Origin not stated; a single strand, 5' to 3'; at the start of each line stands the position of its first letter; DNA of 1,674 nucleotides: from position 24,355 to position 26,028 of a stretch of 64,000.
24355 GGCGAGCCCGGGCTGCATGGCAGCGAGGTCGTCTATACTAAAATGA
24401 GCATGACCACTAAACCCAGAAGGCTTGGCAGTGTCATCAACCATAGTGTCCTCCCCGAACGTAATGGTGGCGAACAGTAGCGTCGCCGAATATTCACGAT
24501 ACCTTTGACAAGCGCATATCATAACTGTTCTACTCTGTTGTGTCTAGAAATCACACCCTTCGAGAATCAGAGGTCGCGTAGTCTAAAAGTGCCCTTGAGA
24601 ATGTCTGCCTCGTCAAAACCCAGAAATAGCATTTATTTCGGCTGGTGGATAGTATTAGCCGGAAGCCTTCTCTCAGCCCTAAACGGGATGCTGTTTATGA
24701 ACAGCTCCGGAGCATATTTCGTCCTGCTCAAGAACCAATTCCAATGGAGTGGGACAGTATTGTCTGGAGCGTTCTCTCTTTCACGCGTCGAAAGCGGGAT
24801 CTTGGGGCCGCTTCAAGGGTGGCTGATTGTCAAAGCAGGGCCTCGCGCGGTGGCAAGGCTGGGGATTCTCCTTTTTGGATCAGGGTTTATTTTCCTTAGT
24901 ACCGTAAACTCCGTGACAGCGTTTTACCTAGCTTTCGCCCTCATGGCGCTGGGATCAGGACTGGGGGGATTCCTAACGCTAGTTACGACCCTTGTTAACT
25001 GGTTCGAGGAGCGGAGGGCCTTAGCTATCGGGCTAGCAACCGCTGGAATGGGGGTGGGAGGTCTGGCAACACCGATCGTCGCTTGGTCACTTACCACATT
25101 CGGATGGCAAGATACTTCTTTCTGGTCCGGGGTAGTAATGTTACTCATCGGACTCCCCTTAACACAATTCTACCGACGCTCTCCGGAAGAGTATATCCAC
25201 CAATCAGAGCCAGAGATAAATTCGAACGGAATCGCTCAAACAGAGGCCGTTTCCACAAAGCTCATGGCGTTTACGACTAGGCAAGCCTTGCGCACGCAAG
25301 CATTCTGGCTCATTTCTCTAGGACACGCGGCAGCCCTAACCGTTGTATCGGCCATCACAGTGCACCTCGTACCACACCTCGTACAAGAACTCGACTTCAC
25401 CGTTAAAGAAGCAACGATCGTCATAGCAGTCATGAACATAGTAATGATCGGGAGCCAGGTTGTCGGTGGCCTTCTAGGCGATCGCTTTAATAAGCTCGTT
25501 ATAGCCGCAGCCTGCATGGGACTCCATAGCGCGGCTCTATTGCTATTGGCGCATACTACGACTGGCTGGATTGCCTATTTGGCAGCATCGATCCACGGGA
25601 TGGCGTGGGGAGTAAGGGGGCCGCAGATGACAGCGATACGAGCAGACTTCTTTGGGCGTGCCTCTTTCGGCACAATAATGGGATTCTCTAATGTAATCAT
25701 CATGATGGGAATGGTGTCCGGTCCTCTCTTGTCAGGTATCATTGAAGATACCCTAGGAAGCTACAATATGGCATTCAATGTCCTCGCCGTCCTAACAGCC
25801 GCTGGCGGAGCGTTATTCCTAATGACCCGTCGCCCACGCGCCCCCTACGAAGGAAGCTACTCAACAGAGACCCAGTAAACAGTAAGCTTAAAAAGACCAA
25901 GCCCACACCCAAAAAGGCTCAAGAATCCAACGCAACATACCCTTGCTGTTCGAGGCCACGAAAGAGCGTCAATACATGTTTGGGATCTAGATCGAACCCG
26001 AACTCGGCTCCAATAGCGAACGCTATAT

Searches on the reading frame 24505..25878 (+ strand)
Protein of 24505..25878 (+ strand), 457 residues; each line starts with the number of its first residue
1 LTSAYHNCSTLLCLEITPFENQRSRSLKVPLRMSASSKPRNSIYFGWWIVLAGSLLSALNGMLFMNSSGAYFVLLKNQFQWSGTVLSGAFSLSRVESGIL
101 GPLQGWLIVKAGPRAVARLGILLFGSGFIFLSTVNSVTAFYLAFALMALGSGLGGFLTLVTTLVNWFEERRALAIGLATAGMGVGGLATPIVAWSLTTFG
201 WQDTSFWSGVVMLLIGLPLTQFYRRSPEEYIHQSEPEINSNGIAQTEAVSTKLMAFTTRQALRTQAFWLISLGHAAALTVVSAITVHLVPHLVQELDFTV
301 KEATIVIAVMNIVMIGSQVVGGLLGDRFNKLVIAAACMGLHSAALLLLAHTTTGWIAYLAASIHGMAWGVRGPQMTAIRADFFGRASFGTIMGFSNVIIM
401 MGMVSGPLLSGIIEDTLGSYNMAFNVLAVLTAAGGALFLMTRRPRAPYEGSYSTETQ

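Call 16: search_protein_families(library=pfam, proteins=[window:24505-25878:+], max_evalue=0.00001)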
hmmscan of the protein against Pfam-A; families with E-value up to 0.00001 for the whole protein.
window:24505-25878:+ (457 aa): 1 family
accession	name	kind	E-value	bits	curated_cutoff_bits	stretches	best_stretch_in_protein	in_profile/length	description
PF07690.21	MFS_1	-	3.2e-37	128.7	33.4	2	55-397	3-337/347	Major Facilitator Superfamily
